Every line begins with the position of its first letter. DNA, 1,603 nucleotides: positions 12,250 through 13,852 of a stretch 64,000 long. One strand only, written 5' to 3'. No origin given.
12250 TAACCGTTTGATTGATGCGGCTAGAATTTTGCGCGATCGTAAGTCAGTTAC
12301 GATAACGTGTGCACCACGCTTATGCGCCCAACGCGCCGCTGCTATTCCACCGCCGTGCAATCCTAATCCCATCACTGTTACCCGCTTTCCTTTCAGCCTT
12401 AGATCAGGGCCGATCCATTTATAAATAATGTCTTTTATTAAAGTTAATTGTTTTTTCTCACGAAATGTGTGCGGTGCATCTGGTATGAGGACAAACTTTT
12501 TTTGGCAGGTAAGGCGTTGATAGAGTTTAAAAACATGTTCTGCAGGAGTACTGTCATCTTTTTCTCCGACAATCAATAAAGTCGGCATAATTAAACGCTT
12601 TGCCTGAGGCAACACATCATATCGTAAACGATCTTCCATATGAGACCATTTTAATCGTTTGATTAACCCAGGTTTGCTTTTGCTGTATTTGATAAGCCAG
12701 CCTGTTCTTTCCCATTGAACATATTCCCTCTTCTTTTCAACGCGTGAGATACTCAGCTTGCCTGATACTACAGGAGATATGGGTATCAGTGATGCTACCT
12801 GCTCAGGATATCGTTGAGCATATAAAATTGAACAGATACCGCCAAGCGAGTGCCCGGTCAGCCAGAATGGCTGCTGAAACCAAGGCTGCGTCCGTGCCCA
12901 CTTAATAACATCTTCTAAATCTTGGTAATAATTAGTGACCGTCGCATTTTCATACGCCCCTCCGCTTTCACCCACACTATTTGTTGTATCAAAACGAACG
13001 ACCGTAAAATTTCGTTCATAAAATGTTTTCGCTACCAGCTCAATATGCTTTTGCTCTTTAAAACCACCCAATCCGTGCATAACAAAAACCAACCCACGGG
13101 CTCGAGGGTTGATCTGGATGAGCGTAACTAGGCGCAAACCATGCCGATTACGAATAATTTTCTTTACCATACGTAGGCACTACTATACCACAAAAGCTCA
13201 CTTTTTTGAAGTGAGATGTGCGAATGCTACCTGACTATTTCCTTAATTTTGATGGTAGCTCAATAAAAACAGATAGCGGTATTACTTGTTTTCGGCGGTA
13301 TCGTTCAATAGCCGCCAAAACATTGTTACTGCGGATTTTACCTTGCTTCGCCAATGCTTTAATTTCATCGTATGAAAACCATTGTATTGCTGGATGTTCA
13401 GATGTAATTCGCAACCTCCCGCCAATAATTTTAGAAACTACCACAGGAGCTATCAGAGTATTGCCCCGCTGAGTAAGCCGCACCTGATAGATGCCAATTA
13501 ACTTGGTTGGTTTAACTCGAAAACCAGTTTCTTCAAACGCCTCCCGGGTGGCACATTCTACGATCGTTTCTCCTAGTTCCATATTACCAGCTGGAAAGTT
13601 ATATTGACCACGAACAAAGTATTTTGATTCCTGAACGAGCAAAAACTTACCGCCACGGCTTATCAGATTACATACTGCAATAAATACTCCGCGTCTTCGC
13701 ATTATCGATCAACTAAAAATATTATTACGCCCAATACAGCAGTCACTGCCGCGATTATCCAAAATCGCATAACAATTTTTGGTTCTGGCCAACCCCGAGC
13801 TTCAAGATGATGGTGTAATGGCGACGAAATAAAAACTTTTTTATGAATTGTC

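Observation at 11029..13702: In-frame fusion of an alpha/beta-hydrolase domain to the N-terminus of MurD, plus a NUDIX gene inserted between mraY and murD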

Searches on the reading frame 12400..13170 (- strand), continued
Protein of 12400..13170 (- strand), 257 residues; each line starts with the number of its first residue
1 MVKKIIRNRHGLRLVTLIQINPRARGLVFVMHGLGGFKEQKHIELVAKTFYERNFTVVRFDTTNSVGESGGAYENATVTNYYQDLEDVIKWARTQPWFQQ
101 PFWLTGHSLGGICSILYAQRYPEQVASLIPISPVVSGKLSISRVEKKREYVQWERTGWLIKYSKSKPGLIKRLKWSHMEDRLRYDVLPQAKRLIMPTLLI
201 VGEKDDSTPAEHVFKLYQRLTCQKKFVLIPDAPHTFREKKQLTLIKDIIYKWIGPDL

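Call 39: predict_structure(alignment_id=A1)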
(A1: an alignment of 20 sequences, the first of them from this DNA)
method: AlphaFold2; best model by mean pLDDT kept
length: 257 residues; sequences in the alignment: 20
mean_pLDDT: 90.7   pTM: 0.89
mean pLDDT of the five models: 90.7, 89.6, 89.5, 88.4, 87.5
residues with pLDDT >= 90: 184; 70-90: 56; 50-70: 17; < 50: 0
segments of 3 or more residues with pLDDT < 50: none
pLDDT, mean of each block of 10 residues (from residue 1): 91 91 95 71 91 95 66 82 95 97 94 97 98 93 88 93 80 88 96 98 93 98 97 93 95 77
secondary structure, 60 per line:
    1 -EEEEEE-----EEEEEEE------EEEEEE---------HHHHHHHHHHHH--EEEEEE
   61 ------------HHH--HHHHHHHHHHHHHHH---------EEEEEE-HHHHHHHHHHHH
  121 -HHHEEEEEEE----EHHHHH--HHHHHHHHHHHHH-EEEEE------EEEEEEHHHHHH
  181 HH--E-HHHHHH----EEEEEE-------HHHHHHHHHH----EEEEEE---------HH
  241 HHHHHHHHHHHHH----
elements in order: E2-7 E13-19 E26-31 H41-52 E55-60 H78-92 E102-107 H109-120 E125-131 H137-141 H144-156 E158-162 E169-174 H175-182 H187-192 E197-202 H210-219 E224-229 H239-253

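Call 41: fold_search(model_id=the predicted structure, library=pdb)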
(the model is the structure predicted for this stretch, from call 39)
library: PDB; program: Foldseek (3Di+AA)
matches with E <= 10: 1985; with E <= 0.001: 1877
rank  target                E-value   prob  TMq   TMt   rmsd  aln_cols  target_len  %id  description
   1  2wtm_C                2.4e-18  1.00  0.78  0.80   4.0       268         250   20  Est1E from Butyrivibrio proteoclasticus (released 2010-01-19)
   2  2wtm_A                2.4e-18  1.00  0.78  0.80   3.9       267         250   21  Est1E from Butyrivibrio proteoclasticus (released 2010-01-19)
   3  2wtn_A                4.1e-18  1.00  0.77  0.79   5.2       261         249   22  Ferulic Acid bound to Est1E from Butyrivibrio proteoclasticus (released 2010-01-19)
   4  7wwh_A                4.7e-18  1.00  0.80  0.82   3.8       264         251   23  Crystal structure of the Geobacillus thermoglucosidasius feruloyl esterase GthFAE (released 2022-03-09)
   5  8skm_A                9.2e-18  1.00  0.80  0.81   4.6       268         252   20  Wild type chlorogenic acid esterase from Lactobacillus helveticus (released 2024-03-27)
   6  8slj_A                1.0e-17  1.00  0.79  0.81   4.6       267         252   20  K164A mutant of a chlorogenic acid esterase from Lactobacillus helveticus (released 2024-03-27)
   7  8b4u                  1.4e-17  1.00  0.79  0.76   4.3       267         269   19  The crystal structure of PET46, a PETase enzyme from Candidatus bathyarchaeota (released 2023-08-23)
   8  2wtm_B                1.8e-17  1.00  0.72  0.76   5.6       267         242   20  Est1E from Butyrivibrio proteoclasticus (released 2010-01-19)
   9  3pf9                  2.0e-17  1.00  0.77  0.78   4.8       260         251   20  Crystal structure of the Lactobacillus johnsonii cinnamoyl esterase LJ0536 S106A mutant (released 2011-08-31)
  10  2wtm_D                3.1e-17  1.00  0.74  0.78   4.0       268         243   19  Est1E from Butyrivibrio proteoclasticus (released 2010-01-19)
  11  7xrh_A                3.7e-17  1.00  0.78  0.83   5.0       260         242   23  Feruloyl esterase from Lactobacillus acidophilus (released 2023-05-17)
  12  3pfb_A                5.7e-17  1.00  0.79  0.81   4.7       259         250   19  Crystal structure of the Lactobacillus johnsonii cinnamoyl esterase LJ0536 S106A mutant in complex with ethylferulate (released 2011-08-31)
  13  7xri_A                7.8e-17  1.00  0.80  0.80   3.1       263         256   21  Feruloyl esterase mutant -S106A (released 2023-05-17)
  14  3pf8_A                9.4e-17  1.00  0.75  0.77   4.4       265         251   18  Crystal structure of the Lactobacillus johnsonii cinnamoyl esterase LJ0536 (released 2011-08-31)
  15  5cml_A                1.5e-16  1.00  0.69  0.73   5.4       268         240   18  Crystal structure of the Esterase domain from Rhodothermus marinus Rmar_1206 protein (released 2016-07-27)
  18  7xrh_B                2.7e-16  1.00  0.77  0.88   2.9       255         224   22  Feruloyl esterase from Lactobacillus acidophilus (released 2023-05-17)
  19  3pf8_B                2.8e-16  1.00  0.79  0.83   3.2       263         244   19  Crystal structure of the Lactobacillus johnsonii cinnamoyl esterase LJ0536 (released 2011-08-31)
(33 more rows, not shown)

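Call 44: search_protein_families(library=pfam, proteins=[L014:11436-12968:+, L014:2376-3878:+, L014:15375-16738:+, L014:9669-10880:+, L030:13254-15152:+, L030:10791-12641:-, L030:4046-5857:-, L018:2252-4159:-, L018:6615-7988:+, L018:5215-6375:-], max_evalue=0.00001)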
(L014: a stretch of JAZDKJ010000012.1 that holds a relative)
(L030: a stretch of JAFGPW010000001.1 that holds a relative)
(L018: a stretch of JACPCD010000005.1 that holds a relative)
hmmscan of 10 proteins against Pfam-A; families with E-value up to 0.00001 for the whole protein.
L014:11436-12968:+ (511 aa): 2 families
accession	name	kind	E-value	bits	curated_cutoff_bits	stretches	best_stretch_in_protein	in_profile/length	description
PF03129.25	HGTP_anticodon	-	2.5e-17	63.3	21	1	407-495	2-92/94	Anticodon binding domain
PF00587.30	tRNA-synt_2b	-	3.5e-07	30.9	29.3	1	160-231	7-77/179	tRNA synthetase class II core domain (G, H, P, S and T)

L014:2376-3878:+ (501 aa): 1 family
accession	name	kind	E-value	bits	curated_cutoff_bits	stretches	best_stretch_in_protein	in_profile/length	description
PF14821.11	Thr_synth_N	-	1.7e-10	41.3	25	1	42-111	11-79/79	Threonine synthase N terminus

L014:15375-16738:+ (454 aa): 0 families

L014:9669-10880:+ (404 aa): 8 families
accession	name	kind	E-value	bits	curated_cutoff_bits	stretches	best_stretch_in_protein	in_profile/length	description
PF00004.35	AAA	-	6.1e-15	56.3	21.2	1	43-144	1-115/131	ATPase family associated with various cellular activities (AAA)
PF03215.21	Rad17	-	4.5e-11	43.5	23.8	1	5-85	8-91/186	Rad17 P-loop domain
PF05496.18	RuvB_N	-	9.9e-09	35.6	27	1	12-98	3-90/159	Holliday junction DNA helicase RuvB P-loop domain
PF13191.12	AAA_16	-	1e-08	36.3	32.6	1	18-69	2-54/167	AAA ATPase domain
PF21960.2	RCF1-5-like_lid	-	2e-08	34.5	27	1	167-206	1-41/43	RCF1/5-like, AAA+ ATPase lid domain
PF13401.12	AAA_22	-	4.7e-08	33.9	27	0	38-91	3-59/130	AAA domain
PF25361.1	AAA_lid_RFC1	-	9.1e-07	28.7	34.9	1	168-217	7-56/59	RFC1-like, AAA+ ATPase lid domain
PF13173.12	AAA_14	-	5.6e-06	26.8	27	0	40-136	2-96/129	AAA domain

L030:13254-15152:+ (633 aa): 3 families
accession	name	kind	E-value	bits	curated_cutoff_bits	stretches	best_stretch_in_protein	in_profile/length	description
PF13307.12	Helicase_C_2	-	1.8e-39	136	25.3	1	450-612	2-165/170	Helicase C-terminal domain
PF06733.21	DEAD_2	-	9.2e-20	71.4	21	1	79-249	6-170/172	DEAD_2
PF06777.17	HBB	-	1.3e-08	35.1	30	1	328-433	89-187/190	Helical and beta-bridge domain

L030:10791-12641:- (616 aa): 0 families

L030:4046-5857:- (603 aa): 2 families
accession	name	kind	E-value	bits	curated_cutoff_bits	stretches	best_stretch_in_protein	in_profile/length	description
PF00535.33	Glycos_transf_2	-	2.4e-17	63.8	23.3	1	37-164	1-130/168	Glycosyl transferase family 2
PF04055.27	Radical_SAM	-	6.6e-09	36.6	29.5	1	326-394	1-72/166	Radical SAM superfamily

L018:2252-4159:- (635 aa): 3 families
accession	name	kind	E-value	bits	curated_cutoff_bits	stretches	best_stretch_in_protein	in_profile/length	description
PF00733.27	Asn_synthase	-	4e-102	342.9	21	1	232-615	2-354/354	Asparagine synthase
PF13537.11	GATase_7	-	9e-52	174.7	25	1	41-160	1-122/123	Glutamine amidotransferase domain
PF13522.11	GATase_6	-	2.4e-45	154.1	27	1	29-155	4-130/130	Glutamine amidotransferase domain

L018:6615-7988:+ (458 aa): 2 families
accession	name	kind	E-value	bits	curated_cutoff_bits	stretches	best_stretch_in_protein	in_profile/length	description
PF04326.19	SLFN_AlbA_2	-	1.6e-22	80.7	25.3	1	14-125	1-117/118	Schlafen, AlbA_2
PF13749.12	HATPase_c_4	-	3.6e-21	75.4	26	1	295-378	3-89/89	Putative ATP-dependent DNA helicase recG C-terminal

L018:5215-6375:- (386 aa): 1 family
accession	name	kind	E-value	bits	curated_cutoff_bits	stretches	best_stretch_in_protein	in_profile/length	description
PF00953.26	Glycos_transf_4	-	2.6e-34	119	27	1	138-297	2-159/160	Glycosyl transferase family 4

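Call 58: find_related_loci(query=A1, collection=viral_contigs, flank=6000)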
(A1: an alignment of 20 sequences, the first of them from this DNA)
Query A1 (257 aa) in viral_contigs; peptide patterns used: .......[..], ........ (x = any residue, [..] = any of these).
17 stretches matched a pattern, but none encodes a relative of the query by tblastn (E <= 1e-3).

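Call 59: search_protein_families(library=padloc, proteins=[window:12400-13170:-, L021:7983-9350:+], max_evalue=0.01)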
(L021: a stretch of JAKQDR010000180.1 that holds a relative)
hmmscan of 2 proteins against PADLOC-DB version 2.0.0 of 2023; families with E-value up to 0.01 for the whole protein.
window:12400-13170:- (257 aa): 0 families

L021:7983-9350:+ (456 aa): 1 family
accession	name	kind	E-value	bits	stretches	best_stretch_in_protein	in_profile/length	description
PDLC04899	PDC-S07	-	0.0024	15.5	1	313-375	15-75/135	-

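Call 66: search_protein_families(library=ncbifam, proteins=[L014:7585-7989:+, L002:351-839:+], max_evalue=0.001)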
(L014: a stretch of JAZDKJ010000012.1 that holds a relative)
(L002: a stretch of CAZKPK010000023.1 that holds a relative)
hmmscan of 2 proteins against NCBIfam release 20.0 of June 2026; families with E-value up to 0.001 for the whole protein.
L014:7585-7989:+ (135 aa): 21 families
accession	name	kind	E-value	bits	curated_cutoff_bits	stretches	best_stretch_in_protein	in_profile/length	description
NF001299.0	PRK00241.1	equivalog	4.4e-11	42.7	158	1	10-117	139-240/263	NAD(+) diphosphatase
NF006530.0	PRK08999.1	equivalog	4.6e-10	39.1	245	1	6-66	7-68/315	Nudix family hydrolase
TIGR00586.1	mutt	equivalog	4e-08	33.3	97.9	1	6-116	6-112/129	8-oxo-dGTP diphosphatase MutT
NF001938.0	PRK00714.1-5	equivalog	2.4e-07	30.2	116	1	4-62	13-76/172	RNA pyrophosphohydrolase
NF008044.0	PRK10776.1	equivalog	3.7e-07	30.1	148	1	6-66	5-66/130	8-oxo-dGTP diphosphatase MutT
NF001937.0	PRK00714.1-4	equivalog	1.4e-06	28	139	1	5-67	9-67/161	RNA pyrophosphohydrolase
NF003788.0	PRK05379.1-5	equivalog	1.7e-06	27.6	354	1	11-63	218-270/351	bifunctional nicotinamide-nucleotide adenylyltransferase/Nudix hydroxylase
TIGR02705.1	nudix_YtkD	equivalog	2.1e-06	27.4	154.4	1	27-68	41-83/156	RNA deprotection pyrophosphohydrolase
NF001934.0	PRK00714.1-1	equivalog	4.6e-06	26.2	241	1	4-66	8-66/176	RNA pyrophosphohydrolase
NF003785.0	PRK05379.1-1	equivalog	5.3e-06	25.9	418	1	9-63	206-260/347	bifunctional nicotinamide-nucleotide adenylyltransferase/Nudix hydroxylase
NF041652.1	Nud_hyd_Dein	equivalog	6.6e-06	26.4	200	1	11-67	19-79/152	Nudix hydrolase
NF006961.0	PRK09438.1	equivalog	6.9e-06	25.6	103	1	11-64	14-65/151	dihydroneopterin triphosphate diphosphatase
NF003787.0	PRK05379.1-4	equivalog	1.3e-05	24.4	449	1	8-64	210-266/346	bifunctional nicotinamide-nucleotide adenylyltransferase/Nudix hydroxylase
TIGR00052.1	TIGR00052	subfamily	1.6e-05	24.6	79.55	1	38-66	87-115/188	nudix-type nucleoside diphosphatase, YffH/AdpP family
NF003786.0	PRK05379.1-2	equivalog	2.4e-05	23.7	397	1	9-63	221-275/354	bifunctional nicotinamide-nucleotide adenylyltransferase/Nudix hydroxylase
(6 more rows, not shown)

L002:351-839:+ (163 aa): 17 families
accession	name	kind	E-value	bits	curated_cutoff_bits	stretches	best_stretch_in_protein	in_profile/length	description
NF041652.1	Nud_hyd_Dein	equivalog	4.3e-11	43.3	200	1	6-128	13-130/152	Nudix hydrolase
NF001938.0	PRK00714.1-5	equivalog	2.6e-07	30.2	116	1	11-66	18-75/172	RNA pyrophosphohydrolase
NF007834.0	PRK10546.1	equivalog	3.5e-07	30.1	156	1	8-69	3-63/135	pyrimidine (deoxy)nucleoside triphosphate diphosphatase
NF012016.0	PRK15472.1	equivalog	6.4e-07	29.2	95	1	11-129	6-126/141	nucleoside triphosphatase NudI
NF003787.0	PRK05379.1-4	equivalog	9.1e-07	28.1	449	1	6-135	205-334/346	bifunctional nicotinamide-nucleotide adenylyltransferase/Nudix hydroxylase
NF006530.0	PRK08999.1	equivalog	2.1e-06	27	245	1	11-68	9-65/315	Nudix family hydrolase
NF001299.0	PRK00241.1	equivalog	4.4e-06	26.3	158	1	14-69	140-192/263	NAD(+) diphosphatase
NF002995.0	PRK03759.1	equivalog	6.9e-06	25.8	127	1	15-128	42-153/185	isopentenyl-diphosphate Delta-isomerase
TIGR00586.1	mutt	equivalog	1.3e-05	25.2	97.9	1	18-65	15-61/129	8-oxo-dGTP diphosphatase MutT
NF008736.0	PRK11762.1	equivalog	2.1e-05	24.1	169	1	18-66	57-104/186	ADP compounds hydrolase NudE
NF003788.0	PRK05379.1-5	equivalog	3.2e-05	23.4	354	1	6-135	210-339/351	bifunctional nicotinamide-nucleotide adenylyltransferase/Nudix hydroxylase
NF003791.0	PRK05379.2-3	equivalog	4.8e-05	22.7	409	1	6-135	199-328/340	bifunctional nicotinamide-nucleotide adenylyltransferase/Nudix hydroxylase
NF008044.0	PRK10776.1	equivalog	8.6e-05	22.4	148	1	32-72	27-67/130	8-oxo-dGTP diphosphatase MutT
NF001936.0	PRK00714.1-3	equivalog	0.00028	20.8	118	1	35-64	34-63/155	RNA pyrophosphohydrolase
TIGR02705.1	nudix_YtkD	equivalog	0.00029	20.4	154.4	1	39-84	48-92/156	RNA deprotection pyrophosphohydrolase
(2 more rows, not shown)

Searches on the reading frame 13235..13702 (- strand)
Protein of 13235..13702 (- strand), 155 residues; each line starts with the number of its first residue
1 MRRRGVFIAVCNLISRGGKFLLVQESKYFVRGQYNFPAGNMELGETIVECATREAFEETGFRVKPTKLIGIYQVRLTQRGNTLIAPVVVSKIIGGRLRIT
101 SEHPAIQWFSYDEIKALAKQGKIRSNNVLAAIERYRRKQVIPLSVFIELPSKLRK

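Call 3: search_protein_families(library=pfam, proteins=[window:13235-13702:-], max_evalue=0.01)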
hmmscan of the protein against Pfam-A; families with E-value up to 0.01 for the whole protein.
window:13235-13702:- (155 aa): 1 family
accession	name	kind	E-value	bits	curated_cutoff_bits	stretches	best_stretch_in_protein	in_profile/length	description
PF00293.34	NUDIX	-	6.6e-18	65.5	21.1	1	9-126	7-128/134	NUDIX domain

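Call 4: search_protein_families(library=ncbifam, proteins=[window:13235-13702:-], max_evalue=0.01)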
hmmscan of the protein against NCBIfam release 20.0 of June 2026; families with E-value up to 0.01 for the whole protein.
window:13235-13702:- (155 aa): 22 families
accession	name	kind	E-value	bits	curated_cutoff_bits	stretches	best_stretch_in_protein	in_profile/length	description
NF041652.1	Nud_hyd_Dein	equivalog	3.3e-13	50.1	200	1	14-127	21-140/152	Nudix hydrolase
TIGR02705.1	nudix_YtkD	equivalog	9.1e-09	35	154.4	1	30-84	44-95/156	RNA deprotection pyrophosphohydrolase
NF001299.0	PRK00241.1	equivalog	2e-08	34.1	158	1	9-70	137-197/263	NAD(+) diphosphatase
NF007834.0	PRK10546.1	equivalog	5.4e-07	29.5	156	1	10-113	7-108/135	pyrimidine (deoxy)nucleoside triphosphate diphosphatase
NF003790.0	PRK05379.2-2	equivalog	1.1e-06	28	403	1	6-62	216-272/354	bifunctional nicotinamide mononucleotide adenylyltransferase/ADP-ribose pyrophosphatase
NF003791.0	PRK05379.2-3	equivalog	1.7e-05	24.2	409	1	6-67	201-262/340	bifunctional nicotinamide-nucleotide adenylyltransferase/Nudix hydroxylase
NF012016.0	PRK15472.1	equivalog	2.6e-05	23.9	95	1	8-64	5-63/141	nucleoside triphosphatase NudI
NF008044.0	PRK10776.1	equivalog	4.5e-05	23.3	148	1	23-84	22-83/130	8-oxo-dGTP diphosphatase MutT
NF006530.0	PRK08999.1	equivalog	7e-05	22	245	1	6-69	6-70/315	Nudix family hydrolase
TIGR00586.1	mutt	equivalog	0.00016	21.7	97.9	1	31-82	31-82/129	8-oxo-dGTP diphosphatase MutT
NF008736.0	PRK11762.1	equivalog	0.00017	21.2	169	1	20-68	61-110/186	ADP compounds hydrolase NudE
NF006961.0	PRK09438.1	equivalog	0.00023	20.7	103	0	38-66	38-66/151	dihydroneopterin triphosphate diphosphatase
TIGR00052.1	TIGR00052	subfamily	0.00046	19.8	79.55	1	31-70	79-118/188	nudix-type nucleoside diphosphatase, YffH/AdpP family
NF001934.0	PRK00714.1-1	equivalog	0.001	18.5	241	1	6-73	11-72/176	RNA pyrophosphohydrolase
NF003785.0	PRK05379.1-1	equivalog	0.001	18.4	418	1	7-63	203-259/347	bifunctional nicotinamide-nucleotide adenylyltransferase/Nudix hydroxylase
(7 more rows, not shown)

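Call 47: find_related_loci(query=A4, collection=metagenome_contigs, flank=5000)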
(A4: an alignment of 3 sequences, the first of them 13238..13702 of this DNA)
Query A4 (155 aa) in metagenome_contigs; peptide patterns used: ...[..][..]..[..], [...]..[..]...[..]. (x = any residue, [..] = any of these).
600 stretches matched a pattern (row limit reached: there are more); 294 encode a relative of the query (tblastn E <= 1e-3); the best 80 are kept; 80 distinct loci.
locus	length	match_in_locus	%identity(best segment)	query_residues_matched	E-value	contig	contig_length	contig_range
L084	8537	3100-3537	40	2-144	1e-27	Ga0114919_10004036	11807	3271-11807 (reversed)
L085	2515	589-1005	37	2-138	6e-25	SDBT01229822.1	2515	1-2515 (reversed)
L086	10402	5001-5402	38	1-137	8e-24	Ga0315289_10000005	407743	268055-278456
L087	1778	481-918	34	13-154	8e-24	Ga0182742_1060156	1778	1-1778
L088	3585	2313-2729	37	3-143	4e-23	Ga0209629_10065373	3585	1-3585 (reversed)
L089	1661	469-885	36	2-138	1e-22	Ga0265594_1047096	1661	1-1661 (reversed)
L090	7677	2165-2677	34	7-155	5e-22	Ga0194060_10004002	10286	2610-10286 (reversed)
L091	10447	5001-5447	36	7-152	5e-21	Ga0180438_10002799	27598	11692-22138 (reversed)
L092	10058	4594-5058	34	7-155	3e-21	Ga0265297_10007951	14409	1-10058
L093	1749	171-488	39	10-117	5e-21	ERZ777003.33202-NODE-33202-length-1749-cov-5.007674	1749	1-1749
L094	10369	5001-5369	40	6-132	9e-19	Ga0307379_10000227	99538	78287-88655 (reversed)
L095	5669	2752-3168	34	7-145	9e-20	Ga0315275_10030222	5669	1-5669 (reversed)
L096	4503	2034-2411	34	13-142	2e-19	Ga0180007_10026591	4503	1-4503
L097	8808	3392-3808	34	7-145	4e-19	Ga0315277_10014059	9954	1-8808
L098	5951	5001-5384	35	6-136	3e-19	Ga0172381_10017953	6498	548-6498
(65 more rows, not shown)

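Call 59: search_protein_families(library=padloc, proteins=[window:13238-13702:-], max_evalue=0.01)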
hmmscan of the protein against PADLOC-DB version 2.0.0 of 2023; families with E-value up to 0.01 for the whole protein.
window:13238-13702:- (155 aa): 1 family
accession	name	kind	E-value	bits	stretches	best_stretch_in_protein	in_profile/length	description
PDLC04899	PDC-S07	-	3e-11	41.1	1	10-117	10-115/135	-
